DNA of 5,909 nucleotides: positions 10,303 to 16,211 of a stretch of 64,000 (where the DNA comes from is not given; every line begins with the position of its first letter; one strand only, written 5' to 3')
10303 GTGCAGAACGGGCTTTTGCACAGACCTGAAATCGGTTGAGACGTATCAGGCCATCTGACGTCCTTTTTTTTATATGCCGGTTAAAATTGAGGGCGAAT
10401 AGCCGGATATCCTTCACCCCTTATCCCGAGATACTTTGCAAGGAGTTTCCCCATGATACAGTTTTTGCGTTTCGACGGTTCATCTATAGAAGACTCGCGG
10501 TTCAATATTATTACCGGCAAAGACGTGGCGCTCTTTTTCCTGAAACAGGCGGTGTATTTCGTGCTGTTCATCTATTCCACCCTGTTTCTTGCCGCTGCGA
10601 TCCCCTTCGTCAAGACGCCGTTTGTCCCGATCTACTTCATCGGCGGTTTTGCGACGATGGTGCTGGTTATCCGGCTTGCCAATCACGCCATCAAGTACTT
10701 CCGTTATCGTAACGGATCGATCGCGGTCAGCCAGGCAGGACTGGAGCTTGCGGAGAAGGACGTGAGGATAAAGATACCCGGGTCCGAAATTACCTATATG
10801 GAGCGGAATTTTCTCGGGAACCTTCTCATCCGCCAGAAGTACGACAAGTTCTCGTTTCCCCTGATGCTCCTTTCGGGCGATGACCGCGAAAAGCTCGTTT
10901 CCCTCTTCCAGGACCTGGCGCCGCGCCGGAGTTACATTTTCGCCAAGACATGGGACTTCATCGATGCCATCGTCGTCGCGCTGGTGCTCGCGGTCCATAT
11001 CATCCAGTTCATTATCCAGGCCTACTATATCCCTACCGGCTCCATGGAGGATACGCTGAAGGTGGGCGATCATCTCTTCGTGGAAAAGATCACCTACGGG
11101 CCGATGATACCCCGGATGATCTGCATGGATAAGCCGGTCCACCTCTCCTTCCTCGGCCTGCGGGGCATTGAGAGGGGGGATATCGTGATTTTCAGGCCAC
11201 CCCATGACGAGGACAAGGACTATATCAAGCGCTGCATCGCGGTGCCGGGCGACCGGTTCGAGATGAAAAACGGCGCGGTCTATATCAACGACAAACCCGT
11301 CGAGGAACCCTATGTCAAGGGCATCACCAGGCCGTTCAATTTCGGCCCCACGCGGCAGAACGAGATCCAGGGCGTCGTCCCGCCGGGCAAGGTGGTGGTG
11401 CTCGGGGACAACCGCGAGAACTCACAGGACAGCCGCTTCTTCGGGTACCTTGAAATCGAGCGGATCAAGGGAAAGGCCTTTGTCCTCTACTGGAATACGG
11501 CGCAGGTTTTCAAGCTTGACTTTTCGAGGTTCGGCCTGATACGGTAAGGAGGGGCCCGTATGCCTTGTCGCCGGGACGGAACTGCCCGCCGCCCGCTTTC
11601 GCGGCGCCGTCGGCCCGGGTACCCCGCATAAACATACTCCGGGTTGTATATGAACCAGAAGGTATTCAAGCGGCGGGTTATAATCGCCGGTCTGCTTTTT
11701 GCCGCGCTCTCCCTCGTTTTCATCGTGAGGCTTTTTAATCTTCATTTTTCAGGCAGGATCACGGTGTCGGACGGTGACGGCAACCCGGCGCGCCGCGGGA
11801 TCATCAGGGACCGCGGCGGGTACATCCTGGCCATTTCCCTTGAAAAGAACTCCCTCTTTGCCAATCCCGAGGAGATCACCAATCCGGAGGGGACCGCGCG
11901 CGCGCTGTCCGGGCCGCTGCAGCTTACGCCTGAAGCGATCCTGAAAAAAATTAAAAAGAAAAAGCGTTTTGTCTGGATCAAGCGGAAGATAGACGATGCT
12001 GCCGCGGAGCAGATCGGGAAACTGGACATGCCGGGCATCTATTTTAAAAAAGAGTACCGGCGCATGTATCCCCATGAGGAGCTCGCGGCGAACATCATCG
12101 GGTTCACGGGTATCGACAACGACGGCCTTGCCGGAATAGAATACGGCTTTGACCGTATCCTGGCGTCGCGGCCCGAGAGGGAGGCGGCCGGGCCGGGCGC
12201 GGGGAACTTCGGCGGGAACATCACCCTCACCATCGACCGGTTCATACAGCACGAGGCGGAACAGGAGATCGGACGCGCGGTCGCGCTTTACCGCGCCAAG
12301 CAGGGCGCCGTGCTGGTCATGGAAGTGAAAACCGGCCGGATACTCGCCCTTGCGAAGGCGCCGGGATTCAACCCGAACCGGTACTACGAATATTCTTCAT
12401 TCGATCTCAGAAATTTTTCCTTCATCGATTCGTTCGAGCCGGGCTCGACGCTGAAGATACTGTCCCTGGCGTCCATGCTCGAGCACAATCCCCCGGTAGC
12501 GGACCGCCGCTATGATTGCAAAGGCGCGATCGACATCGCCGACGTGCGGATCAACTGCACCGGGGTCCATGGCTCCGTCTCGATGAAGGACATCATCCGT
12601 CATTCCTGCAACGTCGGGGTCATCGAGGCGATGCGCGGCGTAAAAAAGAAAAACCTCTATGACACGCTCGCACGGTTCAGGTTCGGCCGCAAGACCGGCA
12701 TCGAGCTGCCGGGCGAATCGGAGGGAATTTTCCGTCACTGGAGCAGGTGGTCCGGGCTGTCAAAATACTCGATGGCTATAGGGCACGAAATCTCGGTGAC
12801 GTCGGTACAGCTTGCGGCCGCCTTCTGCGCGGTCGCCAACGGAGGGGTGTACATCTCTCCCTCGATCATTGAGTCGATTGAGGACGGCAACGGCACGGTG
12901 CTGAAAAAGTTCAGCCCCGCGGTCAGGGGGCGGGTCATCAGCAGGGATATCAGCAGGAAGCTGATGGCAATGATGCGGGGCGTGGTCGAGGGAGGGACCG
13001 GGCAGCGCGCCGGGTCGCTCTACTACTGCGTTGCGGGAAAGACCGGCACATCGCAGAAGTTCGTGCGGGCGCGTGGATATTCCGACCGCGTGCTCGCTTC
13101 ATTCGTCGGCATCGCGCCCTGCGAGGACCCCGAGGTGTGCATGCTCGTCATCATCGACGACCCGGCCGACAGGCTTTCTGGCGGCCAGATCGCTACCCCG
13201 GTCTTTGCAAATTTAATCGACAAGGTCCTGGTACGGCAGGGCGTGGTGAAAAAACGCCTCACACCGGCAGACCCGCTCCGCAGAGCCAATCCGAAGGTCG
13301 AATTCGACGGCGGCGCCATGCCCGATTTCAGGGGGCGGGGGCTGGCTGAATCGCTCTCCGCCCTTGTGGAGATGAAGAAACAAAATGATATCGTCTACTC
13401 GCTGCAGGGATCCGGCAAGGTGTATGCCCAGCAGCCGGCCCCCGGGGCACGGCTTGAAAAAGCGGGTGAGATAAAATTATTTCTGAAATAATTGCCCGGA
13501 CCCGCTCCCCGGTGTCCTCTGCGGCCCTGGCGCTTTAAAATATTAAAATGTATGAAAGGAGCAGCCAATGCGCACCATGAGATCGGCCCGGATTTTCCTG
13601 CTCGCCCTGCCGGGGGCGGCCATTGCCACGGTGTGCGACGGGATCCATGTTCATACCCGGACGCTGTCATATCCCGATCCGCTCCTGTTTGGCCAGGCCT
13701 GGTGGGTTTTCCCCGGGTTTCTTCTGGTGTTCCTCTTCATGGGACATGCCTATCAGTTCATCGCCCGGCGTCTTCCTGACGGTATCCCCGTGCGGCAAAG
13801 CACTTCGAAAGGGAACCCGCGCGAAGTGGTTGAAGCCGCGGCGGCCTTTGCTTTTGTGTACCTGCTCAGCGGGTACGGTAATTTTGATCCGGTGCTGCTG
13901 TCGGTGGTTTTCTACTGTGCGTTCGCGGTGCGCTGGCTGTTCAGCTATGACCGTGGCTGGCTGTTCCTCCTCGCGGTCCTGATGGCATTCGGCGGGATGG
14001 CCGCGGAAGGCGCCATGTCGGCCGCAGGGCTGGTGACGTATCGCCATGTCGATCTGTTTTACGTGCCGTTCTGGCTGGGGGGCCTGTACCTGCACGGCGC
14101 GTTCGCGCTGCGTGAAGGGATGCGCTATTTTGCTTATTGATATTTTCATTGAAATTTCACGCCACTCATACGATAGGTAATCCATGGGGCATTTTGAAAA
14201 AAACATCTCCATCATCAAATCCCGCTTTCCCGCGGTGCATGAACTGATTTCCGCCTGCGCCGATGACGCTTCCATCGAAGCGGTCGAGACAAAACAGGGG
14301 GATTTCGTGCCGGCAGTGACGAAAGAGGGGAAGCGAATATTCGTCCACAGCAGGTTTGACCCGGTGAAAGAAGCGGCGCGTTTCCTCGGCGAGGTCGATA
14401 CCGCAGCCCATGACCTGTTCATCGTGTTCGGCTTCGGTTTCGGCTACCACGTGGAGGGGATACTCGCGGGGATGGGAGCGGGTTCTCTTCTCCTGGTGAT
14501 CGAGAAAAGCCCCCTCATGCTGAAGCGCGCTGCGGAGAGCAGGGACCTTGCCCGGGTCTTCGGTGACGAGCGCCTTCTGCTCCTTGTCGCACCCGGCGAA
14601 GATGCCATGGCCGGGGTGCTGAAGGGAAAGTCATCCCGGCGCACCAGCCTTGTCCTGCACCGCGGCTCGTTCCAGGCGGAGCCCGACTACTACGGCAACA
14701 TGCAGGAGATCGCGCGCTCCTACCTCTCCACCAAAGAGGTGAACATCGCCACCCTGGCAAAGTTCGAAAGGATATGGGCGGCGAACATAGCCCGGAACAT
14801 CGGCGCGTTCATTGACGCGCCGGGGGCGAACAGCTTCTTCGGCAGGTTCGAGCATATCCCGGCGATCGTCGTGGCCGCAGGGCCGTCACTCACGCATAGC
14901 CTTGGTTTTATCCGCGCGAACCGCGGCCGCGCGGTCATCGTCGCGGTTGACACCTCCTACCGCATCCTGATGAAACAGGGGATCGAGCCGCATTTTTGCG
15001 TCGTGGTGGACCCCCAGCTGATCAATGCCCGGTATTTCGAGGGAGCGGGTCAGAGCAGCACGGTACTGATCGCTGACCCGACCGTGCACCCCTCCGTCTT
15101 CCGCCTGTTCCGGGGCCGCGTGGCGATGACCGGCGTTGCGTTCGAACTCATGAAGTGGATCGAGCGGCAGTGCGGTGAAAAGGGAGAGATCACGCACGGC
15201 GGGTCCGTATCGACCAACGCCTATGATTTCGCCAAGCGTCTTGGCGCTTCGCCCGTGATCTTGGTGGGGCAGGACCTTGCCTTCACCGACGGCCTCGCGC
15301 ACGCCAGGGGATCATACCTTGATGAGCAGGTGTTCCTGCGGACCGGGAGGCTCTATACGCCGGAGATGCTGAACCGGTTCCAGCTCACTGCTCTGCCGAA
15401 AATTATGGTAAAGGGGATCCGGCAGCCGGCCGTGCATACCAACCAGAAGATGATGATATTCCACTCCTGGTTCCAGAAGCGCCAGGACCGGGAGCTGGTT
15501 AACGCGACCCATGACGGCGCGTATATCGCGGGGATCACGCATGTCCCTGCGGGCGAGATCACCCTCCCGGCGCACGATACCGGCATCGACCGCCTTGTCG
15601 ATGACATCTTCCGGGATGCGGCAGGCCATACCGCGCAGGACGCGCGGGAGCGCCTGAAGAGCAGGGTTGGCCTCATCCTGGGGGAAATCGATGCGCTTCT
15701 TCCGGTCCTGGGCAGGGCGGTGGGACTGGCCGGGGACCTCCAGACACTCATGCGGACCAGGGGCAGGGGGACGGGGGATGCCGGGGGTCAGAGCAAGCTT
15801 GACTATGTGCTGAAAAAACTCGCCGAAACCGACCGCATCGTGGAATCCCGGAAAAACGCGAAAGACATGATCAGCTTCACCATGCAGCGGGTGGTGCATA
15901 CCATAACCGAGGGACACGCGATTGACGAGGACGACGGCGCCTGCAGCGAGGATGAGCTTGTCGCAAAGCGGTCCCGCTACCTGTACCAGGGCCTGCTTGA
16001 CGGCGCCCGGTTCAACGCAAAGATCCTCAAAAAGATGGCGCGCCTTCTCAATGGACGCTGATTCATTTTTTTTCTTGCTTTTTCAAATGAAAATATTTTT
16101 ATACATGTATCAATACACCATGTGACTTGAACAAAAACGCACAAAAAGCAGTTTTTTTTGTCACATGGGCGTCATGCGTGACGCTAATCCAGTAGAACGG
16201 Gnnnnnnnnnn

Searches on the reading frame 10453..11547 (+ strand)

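Call 67: search_protein_families(library=pfam, proteins=[window:10453-11547:+], max_evalue=0.001)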
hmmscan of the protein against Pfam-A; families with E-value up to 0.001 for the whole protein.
window:10453-11547:+ (364 aa): 1 family
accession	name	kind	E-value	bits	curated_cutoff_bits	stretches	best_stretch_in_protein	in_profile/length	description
PF10502.14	Peptidase_S26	-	1.5e-50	171.9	22.9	1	167-347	2-168/168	Signal peptidase, peptidase S26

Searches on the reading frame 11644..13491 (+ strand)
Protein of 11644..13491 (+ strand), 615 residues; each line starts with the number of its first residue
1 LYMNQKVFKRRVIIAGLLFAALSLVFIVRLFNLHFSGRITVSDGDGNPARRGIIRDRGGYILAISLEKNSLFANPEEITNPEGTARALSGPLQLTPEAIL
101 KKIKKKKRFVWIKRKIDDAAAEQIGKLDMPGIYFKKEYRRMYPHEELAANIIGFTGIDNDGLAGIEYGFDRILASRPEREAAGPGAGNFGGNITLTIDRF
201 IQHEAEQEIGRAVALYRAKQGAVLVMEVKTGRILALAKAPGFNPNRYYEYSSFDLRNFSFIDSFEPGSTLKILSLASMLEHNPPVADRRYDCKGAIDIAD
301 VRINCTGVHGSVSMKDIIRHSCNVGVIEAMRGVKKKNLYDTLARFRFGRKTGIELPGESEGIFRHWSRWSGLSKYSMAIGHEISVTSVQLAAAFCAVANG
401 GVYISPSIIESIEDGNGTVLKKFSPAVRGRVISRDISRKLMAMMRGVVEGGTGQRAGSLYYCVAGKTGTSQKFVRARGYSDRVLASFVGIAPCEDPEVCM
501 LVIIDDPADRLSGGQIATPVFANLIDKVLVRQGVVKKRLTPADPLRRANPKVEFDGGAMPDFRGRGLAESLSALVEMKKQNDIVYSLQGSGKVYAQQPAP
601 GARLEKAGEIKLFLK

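Call 67: search_protein_families(library=pfam, proteins=[window:11644-13491:+], max_evalue=0.001)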
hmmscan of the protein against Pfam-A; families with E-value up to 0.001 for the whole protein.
window:11644-13491:+ (615 aa): 3 families
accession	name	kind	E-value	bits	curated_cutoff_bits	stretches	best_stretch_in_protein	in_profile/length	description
PF00905.27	Transpeptidase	-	7.9e-60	203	22.1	1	221-525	1-298/299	Penicillin binding protein transpeptidase domain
PF03717.20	PBP_dimer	-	1.9e-13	51.7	24.4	1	48-156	3-124/180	Penicillin-binding Protein dimerisation domain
PF03793.24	PASTA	-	6.5e-05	23.3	23.2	1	559-613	3-61/64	PASTA domain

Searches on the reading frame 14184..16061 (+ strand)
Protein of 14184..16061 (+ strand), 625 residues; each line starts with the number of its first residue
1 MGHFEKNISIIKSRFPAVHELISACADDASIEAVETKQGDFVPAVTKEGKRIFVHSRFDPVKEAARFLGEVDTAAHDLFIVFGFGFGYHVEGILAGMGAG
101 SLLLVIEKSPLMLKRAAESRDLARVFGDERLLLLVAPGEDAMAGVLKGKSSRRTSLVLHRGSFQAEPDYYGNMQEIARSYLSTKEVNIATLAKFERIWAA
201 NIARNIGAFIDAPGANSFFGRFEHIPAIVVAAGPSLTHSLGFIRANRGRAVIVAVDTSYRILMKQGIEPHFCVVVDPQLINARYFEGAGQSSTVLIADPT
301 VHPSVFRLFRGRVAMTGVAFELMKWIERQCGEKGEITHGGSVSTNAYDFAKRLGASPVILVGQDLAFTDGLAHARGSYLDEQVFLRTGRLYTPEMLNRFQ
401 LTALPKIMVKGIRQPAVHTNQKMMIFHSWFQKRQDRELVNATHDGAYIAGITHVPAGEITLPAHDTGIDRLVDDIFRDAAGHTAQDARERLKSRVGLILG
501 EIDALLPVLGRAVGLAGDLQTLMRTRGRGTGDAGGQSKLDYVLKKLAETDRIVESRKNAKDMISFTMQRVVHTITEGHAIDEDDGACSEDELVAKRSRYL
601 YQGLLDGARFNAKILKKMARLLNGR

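Call 67: search_protein_families(library=pfam, proteins=[window:14184-16061:+], max_evalue=0.001)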
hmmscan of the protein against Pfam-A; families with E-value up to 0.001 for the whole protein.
window:14184-16061:+ (625 aa): 2 families
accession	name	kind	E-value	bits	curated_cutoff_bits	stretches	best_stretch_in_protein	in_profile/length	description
PF01973.23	MptE-like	-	3.4e-41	141.3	34.6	1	201-369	2-170/171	6-hydroxymethylpterin diphosphokinase MptE-like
PF20157.4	Maf_flag10_N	-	0.00058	19.8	23.5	0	55-103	86-139/228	Glycosyltransferase Maf N-terminal domain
